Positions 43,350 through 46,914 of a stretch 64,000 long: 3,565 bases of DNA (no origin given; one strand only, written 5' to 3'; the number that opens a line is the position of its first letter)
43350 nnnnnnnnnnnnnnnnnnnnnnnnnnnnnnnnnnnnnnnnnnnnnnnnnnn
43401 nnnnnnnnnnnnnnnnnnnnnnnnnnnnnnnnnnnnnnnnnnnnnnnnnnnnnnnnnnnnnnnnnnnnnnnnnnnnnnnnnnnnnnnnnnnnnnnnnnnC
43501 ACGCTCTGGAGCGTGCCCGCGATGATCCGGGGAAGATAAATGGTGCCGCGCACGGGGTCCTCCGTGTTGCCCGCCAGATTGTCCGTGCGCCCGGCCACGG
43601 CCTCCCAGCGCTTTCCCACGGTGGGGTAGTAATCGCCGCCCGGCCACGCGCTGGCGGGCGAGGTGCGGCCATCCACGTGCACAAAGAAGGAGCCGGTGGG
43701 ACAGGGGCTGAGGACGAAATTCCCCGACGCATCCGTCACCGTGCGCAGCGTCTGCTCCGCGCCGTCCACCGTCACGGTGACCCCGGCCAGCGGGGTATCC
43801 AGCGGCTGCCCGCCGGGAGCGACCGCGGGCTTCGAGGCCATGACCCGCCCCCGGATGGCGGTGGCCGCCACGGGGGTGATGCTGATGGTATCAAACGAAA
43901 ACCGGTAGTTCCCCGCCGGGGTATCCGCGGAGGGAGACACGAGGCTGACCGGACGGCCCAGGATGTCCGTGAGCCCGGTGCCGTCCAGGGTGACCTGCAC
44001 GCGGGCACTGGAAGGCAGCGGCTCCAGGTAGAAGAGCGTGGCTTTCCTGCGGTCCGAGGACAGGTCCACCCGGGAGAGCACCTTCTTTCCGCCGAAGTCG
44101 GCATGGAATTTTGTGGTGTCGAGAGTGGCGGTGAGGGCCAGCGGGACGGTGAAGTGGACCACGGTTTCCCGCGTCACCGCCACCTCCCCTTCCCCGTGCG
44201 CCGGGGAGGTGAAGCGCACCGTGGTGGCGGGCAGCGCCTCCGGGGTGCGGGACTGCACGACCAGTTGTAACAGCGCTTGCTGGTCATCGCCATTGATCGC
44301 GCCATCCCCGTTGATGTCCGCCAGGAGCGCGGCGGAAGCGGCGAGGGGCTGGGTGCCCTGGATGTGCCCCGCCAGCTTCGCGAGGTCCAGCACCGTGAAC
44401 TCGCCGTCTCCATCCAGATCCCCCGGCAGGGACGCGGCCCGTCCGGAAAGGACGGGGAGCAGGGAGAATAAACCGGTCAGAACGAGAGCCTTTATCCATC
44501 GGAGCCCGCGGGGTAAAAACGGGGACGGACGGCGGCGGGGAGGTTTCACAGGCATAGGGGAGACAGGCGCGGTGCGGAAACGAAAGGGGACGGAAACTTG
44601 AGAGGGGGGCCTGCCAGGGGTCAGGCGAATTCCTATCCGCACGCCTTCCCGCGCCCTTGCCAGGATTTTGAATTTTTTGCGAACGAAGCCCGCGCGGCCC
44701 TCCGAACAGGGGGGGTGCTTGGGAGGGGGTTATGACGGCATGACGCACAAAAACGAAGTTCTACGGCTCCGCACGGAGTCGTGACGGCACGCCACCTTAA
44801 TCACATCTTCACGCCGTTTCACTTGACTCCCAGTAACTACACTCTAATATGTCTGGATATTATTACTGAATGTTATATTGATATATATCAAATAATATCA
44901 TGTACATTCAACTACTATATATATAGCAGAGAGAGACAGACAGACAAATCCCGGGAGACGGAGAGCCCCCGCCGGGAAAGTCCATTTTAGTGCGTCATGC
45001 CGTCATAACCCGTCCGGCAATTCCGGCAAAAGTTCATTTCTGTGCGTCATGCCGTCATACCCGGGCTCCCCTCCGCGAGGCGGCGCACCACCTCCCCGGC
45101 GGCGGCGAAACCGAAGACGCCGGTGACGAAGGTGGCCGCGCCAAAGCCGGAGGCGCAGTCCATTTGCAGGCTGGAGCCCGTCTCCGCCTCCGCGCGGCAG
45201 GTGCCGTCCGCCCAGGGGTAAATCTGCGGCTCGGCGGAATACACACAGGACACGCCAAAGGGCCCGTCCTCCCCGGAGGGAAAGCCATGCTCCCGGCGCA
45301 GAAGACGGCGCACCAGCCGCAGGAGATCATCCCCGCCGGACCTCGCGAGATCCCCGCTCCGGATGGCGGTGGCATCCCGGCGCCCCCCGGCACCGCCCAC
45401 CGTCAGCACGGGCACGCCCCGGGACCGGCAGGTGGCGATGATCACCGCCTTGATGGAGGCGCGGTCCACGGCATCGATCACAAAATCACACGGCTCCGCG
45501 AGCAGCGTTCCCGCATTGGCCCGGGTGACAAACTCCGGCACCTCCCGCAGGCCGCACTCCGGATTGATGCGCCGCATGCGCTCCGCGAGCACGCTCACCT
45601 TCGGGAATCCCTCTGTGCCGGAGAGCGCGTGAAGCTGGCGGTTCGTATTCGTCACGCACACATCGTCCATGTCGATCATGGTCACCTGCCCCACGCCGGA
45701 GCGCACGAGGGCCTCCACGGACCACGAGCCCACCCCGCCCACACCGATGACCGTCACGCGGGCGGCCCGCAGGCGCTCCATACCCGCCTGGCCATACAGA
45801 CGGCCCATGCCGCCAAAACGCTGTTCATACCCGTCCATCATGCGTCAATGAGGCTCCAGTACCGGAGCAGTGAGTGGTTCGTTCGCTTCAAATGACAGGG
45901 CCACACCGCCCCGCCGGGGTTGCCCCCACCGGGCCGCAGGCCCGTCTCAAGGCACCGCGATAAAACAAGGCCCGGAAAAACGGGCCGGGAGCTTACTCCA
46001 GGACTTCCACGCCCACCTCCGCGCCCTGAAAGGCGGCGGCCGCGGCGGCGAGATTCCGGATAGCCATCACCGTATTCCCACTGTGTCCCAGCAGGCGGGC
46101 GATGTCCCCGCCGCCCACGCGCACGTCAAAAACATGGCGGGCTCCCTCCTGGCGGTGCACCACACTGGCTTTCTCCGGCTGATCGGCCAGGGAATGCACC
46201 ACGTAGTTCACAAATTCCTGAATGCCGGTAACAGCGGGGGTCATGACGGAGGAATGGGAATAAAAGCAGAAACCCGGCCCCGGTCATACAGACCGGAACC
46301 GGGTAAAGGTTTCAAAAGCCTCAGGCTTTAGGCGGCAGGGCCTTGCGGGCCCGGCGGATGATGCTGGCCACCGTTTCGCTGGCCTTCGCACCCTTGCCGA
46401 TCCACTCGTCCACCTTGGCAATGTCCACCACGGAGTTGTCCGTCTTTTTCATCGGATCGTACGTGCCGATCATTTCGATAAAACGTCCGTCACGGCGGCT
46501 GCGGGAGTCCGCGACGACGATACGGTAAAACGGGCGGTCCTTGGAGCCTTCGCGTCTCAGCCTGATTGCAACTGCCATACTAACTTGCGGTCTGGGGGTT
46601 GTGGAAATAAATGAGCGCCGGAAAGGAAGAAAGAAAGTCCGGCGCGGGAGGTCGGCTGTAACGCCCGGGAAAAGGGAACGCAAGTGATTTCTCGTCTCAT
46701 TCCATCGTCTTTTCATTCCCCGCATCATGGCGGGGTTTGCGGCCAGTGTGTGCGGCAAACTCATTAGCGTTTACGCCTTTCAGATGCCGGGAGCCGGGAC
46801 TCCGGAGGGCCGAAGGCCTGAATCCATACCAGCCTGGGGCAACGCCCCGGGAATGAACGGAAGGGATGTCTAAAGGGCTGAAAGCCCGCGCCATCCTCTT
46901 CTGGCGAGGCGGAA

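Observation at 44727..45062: Candidate invertible promoter ('inverton'): perfect 22-bp inverted repeats bracket a 241-bp AT-rich segment upstream of the giant surface-protein operon, with a third repeat copy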

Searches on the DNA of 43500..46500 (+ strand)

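Call 8: search_rna_families(source=window, start=43500, end=46500, threshold=evalue, max_evalue=1)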
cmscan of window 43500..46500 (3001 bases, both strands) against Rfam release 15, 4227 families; matches with E-value up to 1: 3.
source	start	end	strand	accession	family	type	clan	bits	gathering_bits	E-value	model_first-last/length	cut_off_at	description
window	44173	44218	+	RF01014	mir-1306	Gene; miRNA;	-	20.3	70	0.54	1-72/72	no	mir-1306 microRNA precursor family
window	46001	46118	-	RF00062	HgcC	Gene;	-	18.8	50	0.25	1-130/130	no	HgcC family RNA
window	44174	44242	+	RF00223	IRES_Bip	Cis-reg; IRES;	-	14.7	40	0.15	1-263/263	no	bip internal ribosome entry site (IRES)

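Call 40: search_dna_similar(query=window:44700-45090:+, collection=plasmids, mode=distant, max_evalue=10, max_rows=15)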
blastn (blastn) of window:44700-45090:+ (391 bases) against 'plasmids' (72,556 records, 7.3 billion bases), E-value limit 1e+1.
Records with a match: 13; places in all: 14; records where one place covers at least 80% of the query: 0.
Best place of each record, by identity: 95-99% 11; 90-95% 1; 80-90% 1.
By first word of the organism name: Pantoea 11; Thioclava 1; Kitasatospora 1.
By predicted mobility (MOB-suite, as given by PLSDB): non-mobilizable 13.
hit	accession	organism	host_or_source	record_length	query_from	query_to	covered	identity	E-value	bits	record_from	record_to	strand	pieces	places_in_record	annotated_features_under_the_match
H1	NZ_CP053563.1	Thioclava electrotropha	cultured cells,marine sediment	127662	85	119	9%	85.7%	4e+0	40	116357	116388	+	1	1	IS6 family transposase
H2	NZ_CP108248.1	Kitasatospora sp. NBC_00070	-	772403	247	276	8%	90.0%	1e+0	42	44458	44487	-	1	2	hypothetical protein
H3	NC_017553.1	Pantoea ananatis PA13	-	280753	25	49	6%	96.0%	1e+0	42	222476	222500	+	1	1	diaminobutyrate--2-oxoglutarate transaminase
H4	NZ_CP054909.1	Pantoea ananatis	-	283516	25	49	6%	96.0%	1e+0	42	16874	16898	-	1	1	diaminobutyrate--2-oxoglutarate transaminase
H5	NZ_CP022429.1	Pantoea ananatis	rice,cell culture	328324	26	49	6%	95.8%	4e+0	40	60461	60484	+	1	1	diaminobutyrate--2-oxoglutarate transaminase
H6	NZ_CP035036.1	Pantoea ananatis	tissue sample,sugarcane root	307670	26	49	6%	95.8%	4e+0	40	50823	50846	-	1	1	diaminobutyrate--2-oxoglutarate transaminase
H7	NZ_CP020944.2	Pantoea ananatis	Allium cepa,tissue sample,Toombs County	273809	26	49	6%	95.8%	4e+0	40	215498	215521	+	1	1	diaminobutyrate--2-oxoglutarate transaminase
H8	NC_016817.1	Pantoea ananatis LMG 5342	-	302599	26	49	6%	95.8%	4e+0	40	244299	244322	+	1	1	diaminobutyrate--2-oxoglutarate transaminase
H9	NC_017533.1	Pantoea ananatis AJ13355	-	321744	26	49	6%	95.8%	4e+0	40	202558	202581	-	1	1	diaminobutyrate--2-oxoglutarate transaminase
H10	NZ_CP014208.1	Pantoea ananatis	rice,Whole organism,environmental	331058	26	49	6%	95.8%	4e+0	40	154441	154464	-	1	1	diaminobutyrate--2-oxoglutarate transaminase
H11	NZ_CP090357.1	Pantoea ananatis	mixed culture,plant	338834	26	49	6%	95.8%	4e+0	40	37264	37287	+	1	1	diaminobutyrate--2-oxoglutarate transaminase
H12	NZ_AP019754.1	Pantoea ananatis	Homo sapiens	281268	26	49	6%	95.8%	4e+0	40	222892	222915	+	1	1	diaminobutyrate--2-oxoglutarate transaminase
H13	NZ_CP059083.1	Pantoea ananatis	Allium cepa,onion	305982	26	49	6%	95.8%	4e+0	40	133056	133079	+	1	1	diaminobutyrate--2-oxoglutarate transaminase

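Call 69: search_dna_similar(query=window:44749-44989:+, collection=phages, mode=distant, max_evalue=1, max_rows=5)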
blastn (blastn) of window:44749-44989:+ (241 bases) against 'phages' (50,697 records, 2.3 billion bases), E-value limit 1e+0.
Records with a match: 1; places in all: 1; records where one place covers at least 80% of the query: 0.
Best place of each record, by identity: 80-90% 1.
By first word of the organism name: Escherichia 1.
By host as written in the record: Escherichia coli 1.
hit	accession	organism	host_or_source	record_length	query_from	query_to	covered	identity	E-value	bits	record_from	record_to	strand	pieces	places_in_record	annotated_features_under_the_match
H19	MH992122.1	Escherichia phage OLB35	Escherichia coli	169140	43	80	16%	84.2%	8e-1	39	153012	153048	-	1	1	long tail fiber proximal subunit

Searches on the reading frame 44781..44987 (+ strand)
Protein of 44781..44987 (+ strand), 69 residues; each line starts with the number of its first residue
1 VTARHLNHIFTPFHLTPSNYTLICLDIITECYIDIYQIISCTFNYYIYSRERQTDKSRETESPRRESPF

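Call 60: search_protein_representatives(protein=window:44781-44987:+)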
Query: 69 residues. Proteins with E-value up to 0.001 (for the whole library): 1; up to 1e-10: 0; up to 1e-30: 0. The best 1 are listed.
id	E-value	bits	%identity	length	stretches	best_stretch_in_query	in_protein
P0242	1.2e-04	38.1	26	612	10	14-44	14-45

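Call 63: search_protein_families(library=pfam, proteins=[window:44781-44987:+], max_evalue=0.01)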
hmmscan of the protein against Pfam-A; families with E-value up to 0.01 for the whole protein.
window:44781-44987:+ (69 aa): 0 families

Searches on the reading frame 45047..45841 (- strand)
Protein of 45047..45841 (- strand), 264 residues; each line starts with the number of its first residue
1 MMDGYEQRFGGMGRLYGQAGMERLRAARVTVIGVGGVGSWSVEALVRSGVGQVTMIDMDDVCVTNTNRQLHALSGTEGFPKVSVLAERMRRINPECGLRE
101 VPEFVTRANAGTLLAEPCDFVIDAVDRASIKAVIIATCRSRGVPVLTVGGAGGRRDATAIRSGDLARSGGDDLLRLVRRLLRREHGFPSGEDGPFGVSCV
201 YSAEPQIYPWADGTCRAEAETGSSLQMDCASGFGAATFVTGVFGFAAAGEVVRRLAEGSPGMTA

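Call 7: search_protein_families(library=pfam, proteins=[window:45047-45841:-], max_evalue=0.001)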
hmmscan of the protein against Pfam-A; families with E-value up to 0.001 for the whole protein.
window:45047-45841:- (264 aa): 2 families
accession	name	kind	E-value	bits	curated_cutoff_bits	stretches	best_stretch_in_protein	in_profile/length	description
PF00899.27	ThiF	-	2.8e-35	122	28.1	1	15-196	9-160/238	ThiF family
PF13241.12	NAD_binding_7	-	1.8e-05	25.7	22.1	1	23-148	4-92/104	Putative NAD(P)-binding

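Call 10: find_encoding_contigs(protein=window:45047-45841:-, flank=6000, max_places=10)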
Protein window:45047-45841:- (264 aa): no gene with exactly this product is on record in the collection.

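Call 14: find_homologous_proteins(query=window:45047-45841:-, max_evalue=1e-20)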
Query window:45047-45841:- (264 aa): 5224 proteins with E <= 1e-20 among 8000 candidates; the best 120 are listed.
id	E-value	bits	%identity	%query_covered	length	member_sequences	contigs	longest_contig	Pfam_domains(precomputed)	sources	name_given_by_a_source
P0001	1.7e-169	580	100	100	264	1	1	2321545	PF13241.13,PF00899.28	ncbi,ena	-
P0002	4.5e-124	431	77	98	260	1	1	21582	PF00899.28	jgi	-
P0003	8.5e-122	424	74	97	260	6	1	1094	PF00899.28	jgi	-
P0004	1.1e-121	423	78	97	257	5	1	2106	PF00899.28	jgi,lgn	jgi:tRNA A37 threonylcarbamoyladenosine dehydratase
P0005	6.9e-121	421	76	97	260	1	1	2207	PF00899.28,PF03435.25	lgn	-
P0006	1.6e-120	419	76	97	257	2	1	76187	PF00899.28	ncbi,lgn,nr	ncbi:MAG TPA: tRNA threonylcarbamoyladenosine dehydratase [Verrucomicrobiales bacterium]|nr:tRNA thr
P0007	2.6e-120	419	75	98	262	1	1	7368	PF00899.28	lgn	-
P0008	1.0e-118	414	74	98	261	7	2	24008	PF00899.28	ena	-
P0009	2.6e-118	412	73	98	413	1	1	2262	PF00899.28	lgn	-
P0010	2.7e-117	409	72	98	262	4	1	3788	PF00899.28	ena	-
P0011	5.8e-117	408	73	98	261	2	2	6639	PF00899.28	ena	-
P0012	1.5e-116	407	75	92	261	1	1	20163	PF00899.28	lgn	-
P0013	2.7e-116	406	71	98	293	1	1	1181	PF13241.13,PF00899.28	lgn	-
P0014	2.4e-115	403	73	97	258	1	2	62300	PF00899.28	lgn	-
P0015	2.4e-115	403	72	98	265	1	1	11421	PF00899.28,PF03435.25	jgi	jgi:tRNA A37 threonylcarbamoyladenosine dehydratase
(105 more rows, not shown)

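Call 15: find_encoding_contigs(protein=P0001, flank=10000, max_places=10)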
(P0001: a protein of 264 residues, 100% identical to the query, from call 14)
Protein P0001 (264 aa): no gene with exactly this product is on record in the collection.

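Call 16: list_cluster_members(proteins=[P0001, P0002, P0006])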
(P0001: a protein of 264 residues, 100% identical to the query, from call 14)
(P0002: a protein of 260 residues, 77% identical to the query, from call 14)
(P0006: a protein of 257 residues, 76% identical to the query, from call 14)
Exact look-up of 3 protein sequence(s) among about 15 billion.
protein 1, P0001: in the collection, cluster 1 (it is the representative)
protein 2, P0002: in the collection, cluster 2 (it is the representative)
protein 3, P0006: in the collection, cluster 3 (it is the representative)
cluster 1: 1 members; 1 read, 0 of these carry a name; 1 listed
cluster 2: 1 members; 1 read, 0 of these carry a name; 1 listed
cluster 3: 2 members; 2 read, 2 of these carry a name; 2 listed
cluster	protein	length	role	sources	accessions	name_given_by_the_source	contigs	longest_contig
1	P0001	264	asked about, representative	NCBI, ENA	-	-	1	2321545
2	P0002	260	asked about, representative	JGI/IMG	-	-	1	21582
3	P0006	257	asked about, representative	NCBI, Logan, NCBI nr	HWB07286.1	MAG TPA: tRNA threonylcarbamoyladenosine dehydratase [Verrucomicrobiales bacterium] | tRNA threonylcarbamoyladenosine dehydratase [Verrucomicrobiales bacterium]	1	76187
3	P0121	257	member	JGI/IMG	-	tRNA A37 threonylcarbamoyladenosine dehydratase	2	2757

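Call 17: find_related_loci(query=window:45047-45841:-, collection=genome_contigs, flank=10000)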
Query window:45047-45841:- (264 aa) in genome_contigs; peptide patterns used: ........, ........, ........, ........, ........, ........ (x = any residue, [..] = any of these).
73 stretches matched a pattern; 6 encode a relative of the query (tblastn E <= 1e-3); 6 distinct loci.
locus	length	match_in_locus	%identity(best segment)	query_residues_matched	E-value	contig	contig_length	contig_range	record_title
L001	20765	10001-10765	76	1-255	6e-119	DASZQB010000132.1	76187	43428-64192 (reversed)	MAG TPA_asm: Verrucomicrobiales bacterium isolate SMAG_U5986 k141_154923, whole genome shotgun sequence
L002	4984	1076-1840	78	1-255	6e-113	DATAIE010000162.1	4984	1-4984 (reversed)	MAG TPA_asm: Verrucomicrobiales bacterium isolate SMAG_U6875 k141_71860, whole genome shotgun sequence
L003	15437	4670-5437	70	3-257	5e-110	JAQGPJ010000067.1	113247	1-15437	MAG: Verrucomicrobiales bacterium isolate RYN_636 scaffold_384474, whole genome shotgun sequence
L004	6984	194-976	61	1-256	1e-88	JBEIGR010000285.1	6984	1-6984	MAG: Verrucomicrobiaceae bacterium isolate Sample-102-S76-bin-161 Sample_102_S76-bin_161-k141_1297253, whole genome shot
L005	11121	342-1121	61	1-255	5e-81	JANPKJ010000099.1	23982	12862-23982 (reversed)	MAG: Akkermansiaceae bacterium isolate VAR_61_metabat_255 VAR_61_k141_3614411, whole genome shotgun sequence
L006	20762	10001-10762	47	3-255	2e-71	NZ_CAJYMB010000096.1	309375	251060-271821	MAG: uncultured Pluralibacter sp. isolate S2C87093_SP39, whole genome shotgun sequence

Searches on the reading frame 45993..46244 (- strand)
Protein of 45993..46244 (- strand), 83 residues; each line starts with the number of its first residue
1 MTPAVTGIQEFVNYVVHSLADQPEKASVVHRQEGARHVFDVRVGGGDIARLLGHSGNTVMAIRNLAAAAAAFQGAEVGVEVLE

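Call 63: search_protein_families(library=pfam, proteins=[window:45993-46244:-], max_evalue=0.01)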
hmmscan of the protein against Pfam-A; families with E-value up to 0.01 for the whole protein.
window:45993-46244:- (83 aa): 1 family
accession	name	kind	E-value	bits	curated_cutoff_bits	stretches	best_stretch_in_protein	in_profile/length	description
PF13083.13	KH_KhpA-B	-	1.3e-12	47.9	32.1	1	9-81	1-73/73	KhpA/KhpB, KH domain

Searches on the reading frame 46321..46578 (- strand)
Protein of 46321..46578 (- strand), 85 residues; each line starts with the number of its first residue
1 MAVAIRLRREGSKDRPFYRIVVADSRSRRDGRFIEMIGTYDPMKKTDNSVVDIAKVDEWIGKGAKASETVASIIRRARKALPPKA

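Call 63: search_protein_families(library=pfam, proteins=[window:46321-46578:-], max_evalue=0.01)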
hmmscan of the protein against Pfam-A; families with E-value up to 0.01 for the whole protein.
window:46321-46578:- (85 aa): 1 family
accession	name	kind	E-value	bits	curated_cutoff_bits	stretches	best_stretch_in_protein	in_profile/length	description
PF00886.24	Ribosomal_S16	-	2.6e-24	85.4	27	1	9-67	1-62/62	Ribosomal protein S16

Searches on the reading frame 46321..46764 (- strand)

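Call 7: search_protein_families(library=pfam, proteins=[window:46321-46764:-], max_evalue=0.001)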
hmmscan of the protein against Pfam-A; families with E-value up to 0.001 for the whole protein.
window:46321-46764:- (147 aa): 1 family
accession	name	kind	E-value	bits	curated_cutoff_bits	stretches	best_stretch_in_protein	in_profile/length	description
PF00886.24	Ribosomal_S16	-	9.5e-24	83.6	27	1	71-129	1-62/62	Ribosomal protein S16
